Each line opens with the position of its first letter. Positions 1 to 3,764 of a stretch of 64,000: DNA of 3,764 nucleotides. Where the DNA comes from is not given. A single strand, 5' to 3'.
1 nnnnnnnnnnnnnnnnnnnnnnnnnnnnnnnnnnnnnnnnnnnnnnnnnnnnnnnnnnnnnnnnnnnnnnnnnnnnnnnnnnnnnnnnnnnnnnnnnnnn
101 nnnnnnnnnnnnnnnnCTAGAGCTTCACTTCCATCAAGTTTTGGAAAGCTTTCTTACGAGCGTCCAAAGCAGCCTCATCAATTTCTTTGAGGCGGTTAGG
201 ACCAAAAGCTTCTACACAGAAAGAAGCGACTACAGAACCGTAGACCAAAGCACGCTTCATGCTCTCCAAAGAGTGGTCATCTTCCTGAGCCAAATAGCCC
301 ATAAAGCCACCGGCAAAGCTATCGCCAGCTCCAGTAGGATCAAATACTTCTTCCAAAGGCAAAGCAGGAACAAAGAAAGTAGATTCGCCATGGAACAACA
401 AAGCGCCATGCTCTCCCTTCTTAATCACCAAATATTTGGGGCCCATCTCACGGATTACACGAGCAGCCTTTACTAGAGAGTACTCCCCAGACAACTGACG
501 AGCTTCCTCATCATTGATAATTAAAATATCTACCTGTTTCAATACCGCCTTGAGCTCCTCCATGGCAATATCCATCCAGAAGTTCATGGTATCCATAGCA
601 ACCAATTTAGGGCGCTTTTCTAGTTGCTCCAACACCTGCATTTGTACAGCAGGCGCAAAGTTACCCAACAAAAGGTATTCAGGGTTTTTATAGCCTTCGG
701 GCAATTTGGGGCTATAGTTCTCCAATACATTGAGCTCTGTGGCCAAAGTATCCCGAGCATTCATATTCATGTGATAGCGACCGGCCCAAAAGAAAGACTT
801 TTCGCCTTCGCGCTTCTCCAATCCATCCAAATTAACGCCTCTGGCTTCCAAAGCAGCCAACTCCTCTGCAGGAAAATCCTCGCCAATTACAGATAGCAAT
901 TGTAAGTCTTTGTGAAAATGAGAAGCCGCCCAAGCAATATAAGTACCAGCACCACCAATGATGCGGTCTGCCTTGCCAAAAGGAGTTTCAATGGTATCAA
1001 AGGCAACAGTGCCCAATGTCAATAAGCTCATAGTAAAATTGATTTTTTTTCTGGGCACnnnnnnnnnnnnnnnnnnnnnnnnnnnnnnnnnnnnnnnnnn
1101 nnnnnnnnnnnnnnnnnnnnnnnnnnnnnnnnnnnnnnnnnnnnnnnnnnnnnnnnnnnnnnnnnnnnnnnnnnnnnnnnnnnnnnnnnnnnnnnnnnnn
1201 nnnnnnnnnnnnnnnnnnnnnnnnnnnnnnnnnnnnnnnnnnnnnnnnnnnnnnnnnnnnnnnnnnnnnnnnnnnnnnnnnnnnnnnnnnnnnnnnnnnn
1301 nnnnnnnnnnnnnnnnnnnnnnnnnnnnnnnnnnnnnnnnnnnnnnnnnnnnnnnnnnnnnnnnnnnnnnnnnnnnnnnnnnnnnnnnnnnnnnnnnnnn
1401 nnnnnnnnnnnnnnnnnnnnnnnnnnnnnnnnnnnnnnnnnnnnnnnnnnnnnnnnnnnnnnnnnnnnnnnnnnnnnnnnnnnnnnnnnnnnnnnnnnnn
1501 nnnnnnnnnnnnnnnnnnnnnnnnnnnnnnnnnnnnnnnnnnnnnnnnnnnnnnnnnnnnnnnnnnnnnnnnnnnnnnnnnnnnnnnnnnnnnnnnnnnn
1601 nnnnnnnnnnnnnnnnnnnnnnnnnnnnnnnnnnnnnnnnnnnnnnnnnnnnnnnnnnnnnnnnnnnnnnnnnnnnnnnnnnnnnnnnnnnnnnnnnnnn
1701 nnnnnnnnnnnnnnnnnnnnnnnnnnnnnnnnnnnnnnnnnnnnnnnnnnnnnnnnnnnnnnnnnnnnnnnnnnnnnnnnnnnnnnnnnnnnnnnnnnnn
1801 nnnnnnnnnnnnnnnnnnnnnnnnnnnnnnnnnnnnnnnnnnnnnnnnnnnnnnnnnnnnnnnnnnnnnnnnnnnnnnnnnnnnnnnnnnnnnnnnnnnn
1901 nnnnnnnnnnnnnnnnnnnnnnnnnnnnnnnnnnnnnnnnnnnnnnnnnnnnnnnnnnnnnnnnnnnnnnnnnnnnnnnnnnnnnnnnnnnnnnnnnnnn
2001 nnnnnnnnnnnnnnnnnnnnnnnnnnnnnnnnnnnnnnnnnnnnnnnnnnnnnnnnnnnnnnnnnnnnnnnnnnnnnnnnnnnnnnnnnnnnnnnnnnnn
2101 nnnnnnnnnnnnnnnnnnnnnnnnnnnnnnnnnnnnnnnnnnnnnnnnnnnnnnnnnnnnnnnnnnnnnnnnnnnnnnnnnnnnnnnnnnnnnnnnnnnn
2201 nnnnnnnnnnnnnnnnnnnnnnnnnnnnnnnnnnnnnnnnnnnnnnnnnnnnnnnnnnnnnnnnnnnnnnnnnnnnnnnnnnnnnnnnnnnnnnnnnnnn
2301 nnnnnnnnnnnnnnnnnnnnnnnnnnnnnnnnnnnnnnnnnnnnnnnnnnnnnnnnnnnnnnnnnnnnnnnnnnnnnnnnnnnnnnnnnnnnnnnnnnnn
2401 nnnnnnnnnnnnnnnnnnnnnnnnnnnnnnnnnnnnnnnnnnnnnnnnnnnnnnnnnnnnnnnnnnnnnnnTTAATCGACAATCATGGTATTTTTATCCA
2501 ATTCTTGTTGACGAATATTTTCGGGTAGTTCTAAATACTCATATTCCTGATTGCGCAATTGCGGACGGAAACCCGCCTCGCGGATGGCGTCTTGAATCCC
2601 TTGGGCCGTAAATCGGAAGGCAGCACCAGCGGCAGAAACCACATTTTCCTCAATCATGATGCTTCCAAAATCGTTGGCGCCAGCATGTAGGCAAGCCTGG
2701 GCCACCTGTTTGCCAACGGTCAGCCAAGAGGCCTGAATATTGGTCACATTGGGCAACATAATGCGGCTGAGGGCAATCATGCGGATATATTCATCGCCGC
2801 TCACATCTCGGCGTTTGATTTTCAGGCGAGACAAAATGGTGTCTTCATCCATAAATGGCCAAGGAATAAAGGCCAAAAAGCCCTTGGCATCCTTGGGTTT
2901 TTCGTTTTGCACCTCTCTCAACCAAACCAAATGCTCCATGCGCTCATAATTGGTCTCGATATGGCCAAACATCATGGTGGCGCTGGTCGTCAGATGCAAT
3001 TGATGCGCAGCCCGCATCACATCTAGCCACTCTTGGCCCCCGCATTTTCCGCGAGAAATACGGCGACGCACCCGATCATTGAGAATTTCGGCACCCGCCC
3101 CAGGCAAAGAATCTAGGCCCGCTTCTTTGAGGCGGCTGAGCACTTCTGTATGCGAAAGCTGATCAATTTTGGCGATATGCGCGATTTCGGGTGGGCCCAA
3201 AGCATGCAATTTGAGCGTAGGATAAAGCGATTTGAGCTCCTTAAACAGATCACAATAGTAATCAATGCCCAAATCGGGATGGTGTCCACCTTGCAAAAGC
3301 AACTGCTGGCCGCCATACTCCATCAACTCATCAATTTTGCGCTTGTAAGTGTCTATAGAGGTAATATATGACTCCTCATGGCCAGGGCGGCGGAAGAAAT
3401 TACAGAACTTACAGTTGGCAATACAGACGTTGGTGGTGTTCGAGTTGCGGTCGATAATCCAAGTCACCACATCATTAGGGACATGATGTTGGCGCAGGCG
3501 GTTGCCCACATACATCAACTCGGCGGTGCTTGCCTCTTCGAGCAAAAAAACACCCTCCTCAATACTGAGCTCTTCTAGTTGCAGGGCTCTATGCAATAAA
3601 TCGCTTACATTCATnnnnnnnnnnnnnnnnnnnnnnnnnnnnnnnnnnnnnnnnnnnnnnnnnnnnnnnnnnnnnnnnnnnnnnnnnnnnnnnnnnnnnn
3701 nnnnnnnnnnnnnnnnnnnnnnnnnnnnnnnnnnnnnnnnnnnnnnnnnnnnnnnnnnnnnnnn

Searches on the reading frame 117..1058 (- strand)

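Call 8: search_protein_families(library=pfam, proteins=[window:117-1058:-], max_evalue=0.1)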
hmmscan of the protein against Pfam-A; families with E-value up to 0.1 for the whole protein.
window:117-1058:- (313 aa): 2 families
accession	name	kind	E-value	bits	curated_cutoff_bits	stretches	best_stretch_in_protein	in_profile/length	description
PF00294.29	PfkB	-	3e-31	109.3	25.8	1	34-288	35-296/302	pfkB family carbohydrate kinase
PF08543.17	Phos_pyr_kin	-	3.2e-05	23.8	27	1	150-270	93-224/246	Phosphomethylpyrimidine kinase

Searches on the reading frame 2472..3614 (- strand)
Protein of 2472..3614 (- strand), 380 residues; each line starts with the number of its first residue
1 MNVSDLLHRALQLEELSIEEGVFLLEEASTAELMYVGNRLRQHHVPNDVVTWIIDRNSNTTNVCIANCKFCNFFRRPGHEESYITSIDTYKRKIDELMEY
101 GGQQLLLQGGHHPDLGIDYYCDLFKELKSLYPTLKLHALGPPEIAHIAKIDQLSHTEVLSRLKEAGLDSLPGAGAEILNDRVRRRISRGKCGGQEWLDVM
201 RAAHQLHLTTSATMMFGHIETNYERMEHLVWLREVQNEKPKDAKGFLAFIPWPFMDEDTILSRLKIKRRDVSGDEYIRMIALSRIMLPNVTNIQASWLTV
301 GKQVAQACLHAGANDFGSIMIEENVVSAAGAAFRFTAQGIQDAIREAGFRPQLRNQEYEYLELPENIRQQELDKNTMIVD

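Call 8: search_protein_families(library=pfam, proteins=[window:2472-3614:-], max_evalue=0.1)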
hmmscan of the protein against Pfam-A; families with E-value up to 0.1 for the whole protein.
window:2472-3614:- (380 aa): 3 families
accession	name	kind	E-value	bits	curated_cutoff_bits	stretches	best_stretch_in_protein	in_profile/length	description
PF19288.4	CofH_C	-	1.2e-70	235.5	27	1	243-367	1-125/125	CofH/MqnC C-terminal region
PF04055.27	Radical_SAM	-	1.3e-17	64.9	29.5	1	59-229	2-163/166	Radical SAM superfamily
PF06968.18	BATS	-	0.045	14.4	22.2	1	263-315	15-60/88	Biotin and Thiamin Synthesis associated domain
